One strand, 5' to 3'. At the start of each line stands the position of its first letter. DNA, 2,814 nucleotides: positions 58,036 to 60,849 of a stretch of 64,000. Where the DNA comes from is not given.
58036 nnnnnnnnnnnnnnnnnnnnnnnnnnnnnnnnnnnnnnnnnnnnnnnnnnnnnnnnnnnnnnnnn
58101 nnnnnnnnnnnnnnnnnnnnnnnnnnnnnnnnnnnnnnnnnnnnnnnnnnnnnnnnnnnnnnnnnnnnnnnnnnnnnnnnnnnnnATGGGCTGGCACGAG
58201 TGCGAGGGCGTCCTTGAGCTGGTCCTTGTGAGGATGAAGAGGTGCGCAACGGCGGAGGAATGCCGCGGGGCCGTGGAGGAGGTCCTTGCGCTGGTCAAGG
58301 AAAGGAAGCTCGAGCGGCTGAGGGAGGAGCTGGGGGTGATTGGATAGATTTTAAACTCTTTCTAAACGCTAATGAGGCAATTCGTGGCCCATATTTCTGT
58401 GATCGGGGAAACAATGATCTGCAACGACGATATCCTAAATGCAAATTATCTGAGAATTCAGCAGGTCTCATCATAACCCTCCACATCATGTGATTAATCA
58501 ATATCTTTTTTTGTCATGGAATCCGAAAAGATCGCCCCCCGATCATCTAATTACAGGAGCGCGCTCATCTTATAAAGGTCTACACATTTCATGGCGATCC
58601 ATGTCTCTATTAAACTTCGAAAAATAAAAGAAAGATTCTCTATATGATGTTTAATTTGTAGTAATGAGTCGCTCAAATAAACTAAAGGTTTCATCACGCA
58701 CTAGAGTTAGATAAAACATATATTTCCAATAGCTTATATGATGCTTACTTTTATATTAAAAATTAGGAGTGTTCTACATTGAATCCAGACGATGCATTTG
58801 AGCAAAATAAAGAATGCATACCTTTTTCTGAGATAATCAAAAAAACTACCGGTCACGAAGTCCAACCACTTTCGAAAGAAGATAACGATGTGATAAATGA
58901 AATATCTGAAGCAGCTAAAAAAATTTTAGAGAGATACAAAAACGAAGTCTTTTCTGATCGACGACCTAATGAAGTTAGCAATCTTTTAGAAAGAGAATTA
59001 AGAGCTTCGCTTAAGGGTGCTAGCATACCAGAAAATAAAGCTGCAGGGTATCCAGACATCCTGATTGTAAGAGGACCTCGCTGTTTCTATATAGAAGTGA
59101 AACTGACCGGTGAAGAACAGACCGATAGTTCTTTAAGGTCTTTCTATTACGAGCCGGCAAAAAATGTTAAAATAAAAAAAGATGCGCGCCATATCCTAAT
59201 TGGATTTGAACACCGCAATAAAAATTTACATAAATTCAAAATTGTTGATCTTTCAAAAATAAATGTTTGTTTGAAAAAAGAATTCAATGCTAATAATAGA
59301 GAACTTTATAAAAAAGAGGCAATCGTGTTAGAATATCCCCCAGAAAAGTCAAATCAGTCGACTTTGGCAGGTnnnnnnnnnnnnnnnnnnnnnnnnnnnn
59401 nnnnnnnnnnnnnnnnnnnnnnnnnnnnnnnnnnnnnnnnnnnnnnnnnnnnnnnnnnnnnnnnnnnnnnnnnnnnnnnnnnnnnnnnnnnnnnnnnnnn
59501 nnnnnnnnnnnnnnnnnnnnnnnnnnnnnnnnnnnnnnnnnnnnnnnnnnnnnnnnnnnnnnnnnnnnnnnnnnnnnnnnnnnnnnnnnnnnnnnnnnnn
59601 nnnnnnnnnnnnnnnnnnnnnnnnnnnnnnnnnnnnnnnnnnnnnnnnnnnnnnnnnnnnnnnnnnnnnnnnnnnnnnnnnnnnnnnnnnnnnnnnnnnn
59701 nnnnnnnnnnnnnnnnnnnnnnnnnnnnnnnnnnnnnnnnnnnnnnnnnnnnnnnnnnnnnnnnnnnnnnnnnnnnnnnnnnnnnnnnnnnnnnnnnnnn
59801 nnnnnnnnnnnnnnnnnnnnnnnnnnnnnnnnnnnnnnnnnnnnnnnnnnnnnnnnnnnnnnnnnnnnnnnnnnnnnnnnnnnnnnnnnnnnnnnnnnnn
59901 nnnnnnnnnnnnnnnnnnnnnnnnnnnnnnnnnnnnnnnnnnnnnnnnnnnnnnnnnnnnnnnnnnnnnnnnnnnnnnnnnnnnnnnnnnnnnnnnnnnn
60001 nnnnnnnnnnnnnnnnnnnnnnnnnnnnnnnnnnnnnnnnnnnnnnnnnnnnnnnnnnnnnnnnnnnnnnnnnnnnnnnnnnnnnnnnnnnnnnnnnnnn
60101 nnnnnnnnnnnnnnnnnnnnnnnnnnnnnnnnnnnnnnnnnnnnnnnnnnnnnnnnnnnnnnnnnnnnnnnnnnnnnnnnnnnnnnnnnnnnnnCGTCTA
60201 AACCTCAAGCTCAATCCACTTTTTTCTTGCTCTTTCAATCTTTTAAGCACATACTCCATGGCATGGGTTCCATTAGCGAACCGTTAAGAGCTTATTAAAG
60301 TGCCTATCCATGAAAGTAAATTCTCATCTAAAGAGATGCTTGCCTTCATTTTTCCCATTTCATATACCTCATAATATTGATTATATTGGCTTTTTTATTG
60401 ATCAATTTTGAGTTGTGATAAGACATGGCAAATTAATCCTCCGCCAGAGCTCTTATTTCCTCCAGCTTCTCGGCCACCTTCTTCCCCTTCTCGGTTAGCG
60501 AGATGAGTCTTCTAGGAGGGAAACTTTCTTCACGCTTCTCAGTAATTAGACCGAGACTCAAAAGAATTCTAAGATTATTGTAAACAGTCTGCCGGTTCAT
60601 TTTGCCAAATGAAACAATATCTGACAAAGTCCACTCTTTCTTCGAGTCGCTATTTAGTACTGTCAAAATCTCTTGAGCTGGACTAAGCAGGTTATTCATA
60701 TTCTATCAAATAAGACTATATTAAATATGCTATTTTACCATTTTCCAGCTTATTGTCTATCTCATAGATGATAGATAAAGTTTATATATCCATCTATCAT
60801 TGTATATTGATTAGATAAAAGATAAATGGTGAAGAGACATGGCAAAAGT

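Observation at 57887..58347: Translationally coupled two-gene cassette: a mini C2H2 zinc finger plus a 53-66 aa helical protein with a Cys pair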

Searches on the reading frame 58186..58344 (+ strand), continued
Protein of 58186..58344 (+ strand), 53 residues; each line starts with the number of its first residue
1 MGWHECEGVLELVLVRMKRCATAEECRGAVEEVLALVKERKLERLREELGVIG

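Call 71: search_protein_families(library=phrogs, max_evalue=0.01, proteins=[window:58186-58344:+, L018:8625-9707:-, L018:1377-2351:+, L018:2988-4118:+, L018:4941-5831:+, L018:6316-7257:+, L018:7262-7930:+, L018:10255-11079:+, L018:12300-13232:-])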
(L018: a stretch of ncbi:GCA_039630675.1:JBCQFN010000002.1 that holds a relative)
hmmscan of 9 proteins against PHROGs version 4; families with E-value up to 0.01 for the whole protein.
window:58186-58344:+ (53 aa): 1 family
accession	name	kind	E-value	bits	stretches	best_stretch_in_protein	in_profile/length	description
phrog_36808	-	unknown function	0.0021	19.1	1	3-49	32-80/81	-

L018:8625-9707:- (361 aa): 3 families
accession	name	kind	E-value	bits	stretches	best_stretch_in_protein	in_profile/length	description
phrog_5127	-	integration and excision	1.3e-24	88.4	1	134-343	136-334/355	integrase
phrog_1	-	integration and excision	4e-16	60.4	1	111-353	224-445/611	integrase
phrog_216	-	integration and excision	3.7e-10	40.4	1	174-354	41-235/301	integrase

L018:1377-2351:+ (325 aa): 0 families

L018:2988-4118:+ (377 aa): 0 families

L018:4941-5831:+ (297 aa): 0 families

L018:6316-7257:+ (314 aa): 2 families
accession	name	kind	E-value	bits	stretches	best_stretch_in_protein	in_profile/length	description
phrog_5484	-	DNA, RNA and nucleotide metabolism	1.7e-13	51.7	1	28-255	18-233/239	DnaA-like replication initiation protein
phrog_11254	-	DNA, RNA and nucleotide metabolism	3.7e-07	30.8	1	49-180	84-207/293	DnaA-like replication initiation protein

L018:7262-7930:+ (223 aa): 0 families

L018:10255-11079:+ (275 aa): 2 families
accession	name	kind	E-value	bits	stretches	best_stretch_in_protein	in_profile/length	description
phrog_14939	-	unknown function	1.4e-07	32.1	1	9-130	6-130/313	-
phrog_1281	-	unknown function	0.0028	18.4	0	20-127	25-119/195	-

L018:12300-13232:- (311 aa): 0 families

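Call 72: search_protein_families(library=pfam, max_evalue=0.01, proteins=[L018:1377-2351:+, L018:2988-4118:+, L018:10255-11079:+, L018:12300-13232:-])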
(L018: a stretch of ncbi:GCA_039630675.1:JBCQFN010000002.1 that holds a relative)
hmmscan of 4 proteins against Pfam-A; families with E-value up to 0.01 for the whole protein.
L018:1377-2351:+ (325 aa): 0 families

L018:2988-4118:+ (377 aa): 0 families

L018:10255-11079:+ (275 aa): 0 families

L018:12300-13232:- (311 aa): 0 families

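Call 83: fold_search(model_id=the predicted structure, library=viral)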
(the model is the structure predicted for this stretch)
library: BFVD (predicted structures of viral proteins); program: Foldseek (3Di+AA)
matches with E <= 10: 295; with E <= 0.001: 0
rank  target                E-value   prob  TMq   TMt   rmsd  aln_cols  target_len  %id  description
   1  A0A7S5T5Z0            7.3e-01  0.60  0.53  0.26   9.4        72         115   22  (no name in the UniProt tables at hand)
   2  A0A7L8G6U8            7.8e-01  0.80  0.66  0.58   3.7        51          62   16  (no name in the UniProt tables at hand)
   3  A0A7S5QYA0            9.6e-01  0.35  0.49  0.41   6.6        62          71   11  Uncharacterized protein [Bacteroides phage crAss002]
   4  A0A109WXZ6            1.1e+00  0.80  0.75  0.13   3.2        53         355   23  (no name in the UniProt tables at hand)
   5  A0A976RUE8            1.2e+00  0.63  0.63  0.44   3.4        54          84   18  (no name in the UniProt tables at hand)
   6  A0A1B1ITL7            1.3e+00  0.75  0.44  0.23   1.3        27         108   30  (no name in the UniProt tables at hand)
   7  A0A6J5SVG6            1.5e+00  0.82  0.64  0.78   1.2        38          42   10  Uncharacterized protein [uncultured Caudovirales phage]
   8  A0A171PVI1            1.5e+00  0.72  0.56  0.14   1.8        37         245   14  Putative S1/P1 nuclease [Heliothis virescens ascovirus 3f]
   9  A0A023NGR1            1.5e+00  0.69  0.69  0.63   2.1        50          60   16  (no name in the UniProt tables at hand)
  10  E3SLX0                1.5e+00  0.63  0.68  0.62   3.3        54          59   11  Uncharacterized protein [Prochlorococcus phage P-RSM4]
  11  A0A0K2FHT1            1.5e+00  0.28  0.44  0.23   5.1        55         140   24  Uncharacterized protein [Achromobacter phage phiAxp-2]
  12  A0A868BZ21            1.6e+00  0.75  0.67  0.61   1.7        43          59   12  Uncharacterized protein [Xanthomonas phage Xaa_vB_phi31]
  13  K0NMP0                1.6e+00  0.28  0.44  0.09   7.3        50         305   26  Uncharacterized protein [Pseudotevenvirus RB43]
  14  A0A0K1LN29            1.7e+00  0.89  0.57  0.28   0.6        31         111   22  Uncharacterized protein [Caulobacter phage Seuss]
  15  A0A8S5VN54            1.7e+00  0.57  0.58  0.42   4.4        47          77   13  (no name in the UniProt tables at hand)
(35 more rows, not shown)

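Call 84: find_related_loci(query=A2, collection=metagenome_contigs, flank=10000)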
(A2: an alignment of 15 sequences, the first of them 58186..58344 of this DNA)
Query A2 (53 aa) in metagenome_contigs; peptide patterns used: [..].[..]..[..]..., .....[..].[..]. (x = any residue, [..] = any of these).
472 stretches matched a pattern; 45 encode a relative of the query (tblastn E <= 1e-3); 45 distinct loci.
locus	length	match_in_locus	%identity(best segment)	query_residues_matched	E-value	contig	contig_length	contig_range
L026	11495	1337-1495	89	1-53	6e-24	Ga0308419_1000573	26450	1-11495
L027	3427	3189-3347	85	1-53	7e-24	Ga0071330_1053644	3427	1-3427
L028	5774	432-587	85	1-52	3e-22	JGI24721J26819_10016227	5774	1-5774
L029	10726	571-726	85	1-52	3e-22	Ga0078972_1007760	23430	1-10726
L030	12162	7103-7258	85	1-52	3e-22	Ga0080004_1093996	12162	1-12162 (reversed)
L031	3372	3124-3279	81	1-52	2e-22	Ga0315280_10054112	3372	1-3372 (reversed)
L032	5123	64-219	85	1-52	2e-22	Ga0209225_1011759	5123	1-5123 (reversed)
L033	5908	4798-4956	83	1-53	2e-22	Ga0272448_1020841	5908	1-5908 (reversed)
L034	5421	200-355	83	1-52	4e-22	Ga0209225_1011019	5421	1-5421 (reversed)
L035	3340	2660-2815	81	1-52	3e-22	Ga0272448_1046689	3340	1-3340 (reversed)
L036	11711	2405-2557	84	1-51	6e-22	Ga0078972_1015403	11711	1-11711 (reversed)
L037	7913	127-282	81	1-52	8e-22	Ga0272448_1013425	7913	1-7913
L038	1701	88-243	83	1-52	1e-21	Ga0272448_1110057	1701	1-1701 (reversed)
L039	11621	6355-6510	79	1-52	1e-21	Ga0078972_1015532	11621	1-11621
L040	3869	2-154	82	2-52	2e-21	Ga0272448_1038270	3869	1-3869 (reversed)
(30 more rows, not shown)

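Call 90: search_protein_families(library=ncbifam, max_evalue=0.1, proteins=[window:58186-58344:+, L018:8625-9707:-])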
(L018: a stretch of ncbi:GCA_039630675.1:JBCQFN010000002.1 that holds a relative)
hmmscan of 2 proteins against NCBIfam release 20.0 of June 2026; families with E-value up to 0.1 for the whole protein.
window:58186-58344:+ (53 aa): 0 families

L018:8625-9707:- (361 aa): 8 families
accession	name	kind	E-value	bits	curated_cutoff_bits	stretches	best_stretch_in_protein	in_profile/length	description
NF040815.2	recomb_XerA_Arch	equivalog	1.7e-16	60.6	220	1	137-352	41-263/263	site-specific tyrosine recombinase/integron integrase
TIGR02224.1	recomb_XerC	equivalog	2.6e-08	33.6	335.15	1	151-354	65-288/295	tyrosine recombinase XerC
TIGR02225.1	recomb_XerD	equivalog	1.3e-06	27.9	329.6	1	151-352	62-283/290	site-specific tyrosine recombinase XerD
NF001399.0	PRK00283.1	subfamily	4.2e-06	26.2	279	1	152-311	73-252/300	tyrosine recombinase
TIGR02249.1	integrase_gron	subfamily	0.00021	20.8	265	1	151-249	63-162/315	integron integrase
NF003462.0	PRK05084.1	equivalog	0.00085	18.1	267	1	200-271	191-260/360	tyrosine recombinase XerS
NF002331.0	PRK01287.1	subfamily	0.0017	17.3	371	1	153-239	101-197/365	site-specific tyrosine recombinase XerC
NF007370.0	PRK09870.1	subfamily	0.0039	16.8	221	1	206-331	34-168/200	tyrosine-type DNA invertase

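Call 91: search_protein_families(library=padloc, max_evalue=0.01, proteins=[window:58186-58344:+])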
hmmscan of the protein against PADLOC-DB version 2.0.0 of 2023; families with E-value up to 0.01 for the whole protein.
window:58186-58344:+ (53 aa): 0 families

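Call 97: search_dna_similar(query=window:58186-58344:+, collection=phages, mode=protein, max_evalue=10, max_rows=10)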
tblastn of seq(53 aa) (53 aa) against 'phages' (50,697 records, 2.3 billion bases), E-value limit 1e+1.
Records with a match: 2; places in all: 2; records where one place covers at least 80% of the query: 0.
Best place of each record, by identity: <60% 2.
By first word of the organism name: Burkholderia 2.
By host as written in the record: - 1; Burkholderia cenocepacia 1.
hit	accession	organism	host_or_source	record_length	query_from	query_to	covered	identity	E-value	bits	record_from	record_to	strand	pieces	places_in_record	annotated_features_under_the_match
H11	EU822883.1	Burkholderia phage KS10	-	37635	3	25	43%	47.8%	7e+0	29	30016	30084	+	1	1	gp42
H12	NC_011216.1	Burkholderia phage KS10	Burkholderia cenocepacia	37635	3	25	43%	47.8%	7e+0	29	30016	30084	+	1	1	baseplate hub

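Call 98: search_dna_similar(query=L018:8625-9707:-, collection=phages, mode=protein, max_evalue=0.001, max_rows=10)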
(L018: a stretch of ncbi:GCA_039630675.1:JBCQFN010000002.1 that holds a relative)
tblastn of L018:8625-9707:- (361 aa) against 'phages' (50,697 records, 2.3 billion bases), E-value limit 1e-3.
Records with a match: 9; places in all: 9; records where one place covers at least 80% of the query: 0.
Best place of each record, by identity: <60% 9.
By first word of the organism name: Sulfolobus 4; Aeropyrum 2; Microbacterium 2; Methanobrevibacter 1.
By host as written in the record: Aeropyrum pernix K1 2; Sulfolobus islandicus 2; Sulfolobus sp. 2; Microbacterium nematophilum CBX102 1; Microbacterium nematophilum 1; Methanobrevibacter gottschalkii 1.
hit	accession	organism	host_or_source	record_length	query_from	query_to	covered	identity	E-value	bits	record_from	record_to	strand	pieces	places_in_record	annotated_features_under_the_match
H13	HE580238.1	Aeropyrum pernix spindle-shaped virus 1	Aeropyrum pernix K1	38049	100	359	72%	24.2%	2e-5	52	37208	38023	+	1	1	hypothetical protein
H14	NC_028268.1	Aeropyrum pernix spindle-shaped virus 1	Aeropyrum pernix K1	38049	100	359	72%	24.2%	2e-5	52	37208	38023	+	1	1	integrase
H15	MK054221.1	Sulfolobus spindle-shaped virus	Sulfolobus islandicus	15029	135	342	58%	24.0%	9e-9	63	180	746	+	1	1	hypothetical protein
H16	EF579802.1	Microbacterium phage Min1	Microbacterium nematophilum CBX102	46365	130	326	55%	25.2%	1e-5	54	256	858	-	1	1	probable phage-family integrase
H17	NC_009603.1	Microbacterium phage Min1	Microbacterium nematophilum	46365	130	326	55%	25.2%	1e-5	54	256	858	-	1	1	probable phage-family integrase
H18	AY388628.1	Sulfolobus virus Ragged Hills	Sulfolobus sp.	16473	135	342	58%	22.9%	5e-8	61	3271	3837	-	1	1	ORF D355 | putative attachment site for viral integration; SSV RH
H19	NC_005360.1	Sulfolobus virus Ragged Hills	Sulfolobus sp.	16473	135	342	58%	22.9%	5e-8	61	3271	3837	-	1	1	int: integrase | int: putative attachment site for viral integration; SSV RH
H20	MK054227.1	Sulfolobus spindle-shaped virus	Sulfolobus islandicus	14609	135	342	58%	22.9%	1e-7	59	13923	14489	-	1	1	hypothetical protein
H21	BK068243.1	Methanobrevibacter gottschalkii virus vir075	Methanobrevibacter gottschalkii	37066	244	352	30%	25.9%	6e-4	48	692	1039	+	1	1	tyrosin integrase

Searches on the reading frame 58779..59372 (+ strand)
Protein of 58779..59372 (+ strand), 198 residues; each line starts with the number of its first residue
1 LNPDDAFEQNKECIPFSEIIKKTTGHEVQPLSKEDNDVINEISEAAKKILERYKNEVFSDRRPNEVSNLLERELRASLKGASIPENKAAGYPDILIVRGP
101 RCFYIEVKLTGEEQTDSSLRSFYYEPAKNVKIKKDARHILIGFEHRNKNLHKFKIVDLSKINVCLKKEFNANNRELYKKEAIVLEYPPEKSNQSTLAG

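Call 14: search_protein_families(library=pfam, max_evalue=1, proteins=[window:58779-59372:+])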
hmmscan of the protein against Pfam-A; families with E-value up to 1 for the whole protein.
window:58779-59372:+ (198 aa): 1 family
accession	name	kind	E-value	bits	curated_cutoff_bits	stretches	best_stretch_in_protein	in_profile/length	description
PF04634.17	YezG-like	-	0.013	16.1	21.7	1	105-185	21-99/146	Immunity protein YezG-like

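Call 90: search_protein_families(library=ncbifam, max_evalue=0.1, proteins=[window:58779-59372:+])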
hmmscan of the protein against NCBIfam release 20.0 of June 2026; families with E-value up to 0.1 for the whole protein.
window:58779-59372:+ (198 aa): 1 family
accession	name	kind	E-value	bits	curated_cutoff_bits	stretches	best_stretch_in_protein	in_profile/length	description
TIGR01385.1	TFSII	equivalog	0.0028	17.4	237.1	1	6-68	26-86/300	transcription elongation factor S-II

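Call 91: search_protein_families(library=padloc, max_evalue=0.01, proteins=[window:58779-59372:+])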
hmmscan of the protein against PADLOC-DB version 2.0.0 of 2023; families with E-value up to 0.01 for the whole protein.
window:58779-59372:+ (198 aa): 1 family
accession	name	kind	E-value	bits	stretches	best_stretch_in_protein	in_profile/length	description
PDLC03511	REase_II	-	2.5e-22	77.7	1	9-185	19-226/230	Type II restriction enzyme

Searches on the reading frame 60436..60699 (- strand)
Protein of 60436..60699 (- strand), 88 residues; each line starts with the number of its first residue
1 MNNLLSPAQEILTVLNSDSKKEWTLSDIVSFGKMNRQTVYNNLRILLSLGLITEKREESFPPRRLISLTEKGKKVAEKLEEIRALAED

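Call 90: search_protein_families(library=ncbifam, max_evalue=0.1, proteins=[window:60436-60699:-])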
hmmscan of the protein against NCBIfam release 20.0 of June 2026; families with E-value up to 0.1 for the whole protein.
window:60436-60699:- (88 aa): 19 families
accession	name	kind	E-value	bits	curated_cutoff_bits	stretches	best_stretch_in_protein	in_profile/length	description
NF010349.0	PRK13777.1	equivalog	0.00063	19.1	153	1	19-79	57-117/190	HTH-type transcriptional regulator Hpr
NF047395.1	TransRegLtdR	equivalog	0.00087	19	250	1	19-82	62-125/166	transcriptional regulator LdtR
NF040939.2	trans_reg_lrs14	equivalog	0.00097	19.1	90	1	11-59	26-73/103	Lrs14 family HTH-type transcriptional regulator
NF041230.1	BagL_FevM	exception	0.0011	19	230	1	3-85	37-118/145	MarR family transcriptional regulator BagL/FevM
NF053610.1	Sso10a_fam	subfamily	0.0026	17.8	60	1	11-75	10-63/64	Sso10a family chromatin protein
NF053814.1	teico_TcaR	equivalog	0.0047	17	170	1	10-82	42-114/151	MarR family transcriptional regulator TcaR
NF033788.1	HTH_metalloreg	subfamily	0.0056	16.5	55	1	11-57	16-60/77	metalloregulator ArsR/SmtB family transcription factor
NF053606.1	Sta1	subfamily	0.0062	16.6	80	1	9-79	23-93/100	Sta1 family transcriptional regulator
NF004170.0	PRK05638.1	equivalog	0.0082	14.7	421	1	10-80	375-442/442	threonine synthase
NF047461.1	FUR_perox_PerRB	exception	0.013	15.4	250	1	19-54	50-82/143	peroxide-responsive transcriptional repressor PerRB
NF053658.1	SSO5209_fam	equivalog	0.016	14.9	140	1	10-81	3-72/81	SSO5209 family protein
NF003210.0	PRK04172.1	equivalog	0.019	13.8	350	1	7-83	7-78/496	phenylalanine--tRNA ligase subunit alpha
NF050184.1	VpaChn25_0724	subfamily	0.026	14.7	65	1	33-82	34-80/88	VpaChn25_0724 family phage protein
NF046008.1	ICE_MAGa4850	equivalog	0.028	14.5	55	1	10-59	48-98/233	MAGa4850 family ICE element protein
NF033789.1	repress_SdpR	subfamily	0.04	13.8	100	1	10-59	12-58/79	autorepressor SdpR family transcription factor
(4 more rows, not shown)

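Call 91: search_protein_families(library=padloc, max_evalue=0.01, proteins=[window:60436-60699:-])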
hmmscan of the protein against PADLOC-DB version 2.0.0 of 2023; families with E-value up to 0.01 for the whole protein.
window:60436-60699:- (88 aa): 9 families
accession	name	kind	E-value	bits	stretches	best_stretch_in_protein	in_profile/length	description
PDLC02435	AgaR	-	4.7e-07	27.9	1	3-81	7-81/91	-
PDLC01879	CARF3--CARF_TM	-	6.7e-07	27.2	1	9-80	159-221/222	-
PDLC01875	CARF3--CARF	-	0.00036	18.3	1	11-76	151-211/219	-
PDLC01720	Csa3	-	0.00064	18.2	1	21-85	54-105/118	Csa3_1_CAS-I-II-III-IV-V-VI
PDLC01438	Csa3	-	0.0013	16.8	1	9-84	151-218/305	"CAS-I,CAS-II,CAS-III,CAS-IV,CAS-V,CAS-VI; associated_signaling"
PDLC01866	CARF3--CARF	-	0.0021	16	1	8-75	141-203/207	-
PDLC03869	LmuC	-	0.0036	15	1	14-81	68-131/168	-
PDLC04368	PDC-M05A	-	0.0088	13.9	0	8-57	15-64/201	-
PDLC01848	CARF3--CARF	-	0.0088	13.7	1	12-76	140-193/197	-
